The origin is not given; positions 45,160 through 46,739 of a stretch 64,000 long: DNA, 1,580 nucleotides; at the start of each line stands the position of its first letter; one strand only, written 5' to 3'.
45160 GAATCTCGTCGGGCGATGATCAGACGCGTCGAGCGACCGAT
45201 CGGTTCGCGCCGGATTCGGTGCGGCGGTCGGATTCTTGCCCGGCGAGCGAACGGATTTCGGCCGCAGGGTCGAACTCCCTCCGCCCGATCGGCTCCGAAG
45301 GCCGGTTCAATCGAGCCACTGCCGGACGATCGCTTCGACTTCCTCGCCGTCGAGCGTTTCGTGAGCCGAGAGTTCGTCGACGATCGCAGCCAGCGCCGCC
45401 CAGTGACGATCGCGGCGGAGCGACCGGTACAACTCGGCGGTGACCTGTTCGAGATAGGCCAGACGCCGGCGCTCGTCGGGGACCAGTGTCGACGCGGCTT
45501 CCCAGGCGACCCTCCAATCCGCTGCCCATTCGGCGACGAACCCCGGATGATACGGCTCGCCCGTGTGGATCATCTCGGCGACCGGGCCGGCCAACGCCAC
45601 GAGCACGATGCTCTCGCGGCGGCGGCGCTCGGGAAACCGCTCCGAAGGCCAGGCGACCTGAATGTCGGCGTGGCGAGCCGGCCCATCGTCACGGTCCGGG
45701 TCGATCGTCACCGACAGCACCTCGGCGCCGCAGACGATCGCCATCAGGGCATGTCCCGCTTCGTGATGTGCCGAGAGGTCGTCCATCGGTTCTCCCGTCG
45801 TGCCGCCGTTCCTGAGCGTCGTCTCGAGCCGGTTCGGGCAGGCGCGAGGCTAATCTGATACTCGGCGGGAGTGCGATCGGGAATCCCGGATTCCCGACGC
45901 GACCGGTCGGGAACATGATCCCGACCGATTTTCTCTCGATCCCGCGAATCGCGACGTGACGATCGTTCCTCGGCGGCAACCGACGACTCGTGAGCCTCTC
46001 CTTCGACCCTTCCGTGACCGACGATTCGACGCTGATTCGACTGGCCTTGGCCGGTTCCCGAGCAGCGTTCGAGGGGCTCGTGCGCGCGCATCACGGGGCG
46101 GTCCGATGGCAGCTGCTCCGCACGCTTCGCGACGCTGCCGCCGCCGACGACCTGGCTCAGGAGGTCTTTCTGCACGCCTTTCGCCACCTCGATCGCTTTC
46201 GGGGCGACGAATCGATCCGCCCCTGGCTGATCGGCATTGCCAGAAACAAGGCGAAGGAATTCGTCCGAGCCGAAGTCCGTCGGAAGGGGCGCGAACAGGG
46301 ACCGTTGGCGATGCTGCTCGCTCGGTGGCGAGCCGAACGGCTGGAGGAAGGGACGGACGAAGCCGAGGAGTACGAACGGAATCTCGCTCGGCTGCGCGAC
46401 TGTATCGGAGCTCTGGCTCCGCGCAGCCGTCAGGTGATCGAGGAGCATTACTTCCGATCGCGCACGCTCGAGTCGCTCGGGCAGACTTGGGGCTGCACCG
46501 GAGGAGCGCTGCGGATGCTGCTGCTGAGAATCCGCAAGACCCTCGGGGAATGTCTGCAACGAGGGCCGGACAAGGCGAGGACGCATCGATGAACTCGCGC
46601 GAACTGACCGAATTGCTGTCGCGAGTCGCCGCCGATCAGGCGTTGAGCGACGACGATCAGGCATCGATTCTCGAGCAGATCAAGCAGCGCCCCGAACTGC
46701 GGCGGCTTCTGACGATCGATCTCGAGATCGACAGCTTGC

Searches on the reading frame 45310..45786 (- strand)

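Call 96: search_protein_families(library=pfam, proteins=[window:45310-45786:-], max_evalue=0.0001)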
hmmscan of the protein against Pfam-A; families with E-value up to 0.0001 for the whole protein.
window:45310-45786:- (159 aa): 1 family
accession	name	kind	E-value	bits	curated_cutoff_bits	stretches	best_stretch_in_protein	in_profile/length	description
PF01434.24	Peptidase_M41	-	2.7e-05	24.6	29.9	0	5-76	11-81/191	Peptidase family M41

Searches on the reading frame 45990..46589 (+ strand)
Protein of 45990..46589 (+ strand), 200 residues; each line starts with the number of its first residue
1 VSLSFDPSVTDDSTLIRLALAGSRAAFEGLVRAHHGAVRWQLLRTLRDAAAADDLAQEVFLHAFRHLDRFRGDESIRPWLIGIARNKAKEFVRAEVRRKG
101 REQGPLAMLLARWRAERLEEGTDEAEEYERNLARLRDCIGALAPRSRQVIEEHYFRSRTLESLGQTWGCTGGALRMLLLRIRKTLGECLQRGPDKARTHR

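Call 96: search_protein_families(library=pfam, proteins=[window:45990-46589:+], max_evalue=0.0001)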
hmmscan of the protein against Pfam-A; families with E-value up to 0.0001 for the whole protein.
window:45990-46589:+ (200 aa): 2 families
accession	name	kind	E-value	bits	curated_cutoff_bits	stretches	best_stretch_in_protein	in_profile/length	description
PF04542.20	Sigma70_r2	-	1.2e-15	57.4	24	1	30-97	1-70/71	Sigma-70 region 2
PF04545.22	Sigma70_r4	-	2e-05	24.5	24.1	1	139-182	2-45/50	Sigma-70, region 4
